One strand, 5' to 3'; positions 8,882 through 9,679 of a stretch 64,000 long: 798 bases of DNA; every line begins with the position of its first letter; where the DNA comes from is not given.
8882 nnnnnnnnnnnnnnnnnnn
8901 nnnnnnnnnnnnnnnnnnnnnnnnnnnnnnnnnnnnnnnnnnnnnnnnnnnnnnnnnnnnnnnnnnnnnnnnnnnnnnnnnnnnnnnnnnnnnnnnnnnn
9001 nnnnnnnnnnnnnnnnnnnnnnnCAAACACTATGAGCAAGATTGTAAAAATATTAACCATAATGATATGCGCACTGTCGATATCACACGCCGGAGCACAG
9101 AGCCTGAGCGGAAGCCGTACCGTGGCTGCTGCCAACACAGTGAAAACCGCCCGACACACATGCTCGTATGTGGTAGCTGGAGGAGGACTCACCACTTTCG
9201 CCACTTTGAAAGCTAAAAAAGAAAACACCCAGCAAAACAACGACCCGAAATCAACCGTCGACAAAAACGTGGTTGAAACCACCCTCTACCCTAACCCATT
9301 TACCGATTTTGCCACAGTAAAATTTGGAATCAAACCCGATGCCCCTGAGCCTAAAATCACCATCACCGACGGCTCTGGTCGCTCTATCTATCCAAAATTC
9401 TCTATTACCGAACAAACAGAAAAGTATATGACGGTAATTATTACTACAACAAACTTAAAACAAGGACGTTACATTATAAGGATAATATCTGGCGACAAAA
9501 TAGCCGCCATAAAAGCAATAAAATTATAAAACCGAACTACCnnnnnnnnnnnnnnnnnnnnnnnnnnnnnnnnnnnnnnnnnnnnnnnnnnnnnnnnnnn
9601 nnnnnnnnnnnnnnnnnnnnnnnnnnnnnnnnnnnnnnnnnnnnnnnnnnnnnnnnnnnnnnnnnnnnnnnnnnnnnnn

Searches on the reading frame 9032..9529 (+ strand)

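Call 78: search_protein_families(library=pfam, proteins=[window:9032-9529:+], max_evalue=0.01)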
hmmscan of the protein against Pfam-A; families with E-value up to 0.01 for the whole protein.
window:9032-9529:+ (165 aa): 1 family
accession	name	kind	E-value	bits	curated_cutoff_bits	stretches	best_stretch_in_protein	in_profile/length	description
PF18962.6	Por_Secre_tail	-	4.1e-08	33.8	27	1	85-157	1-68/75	Secretion system C-terminal sorting domain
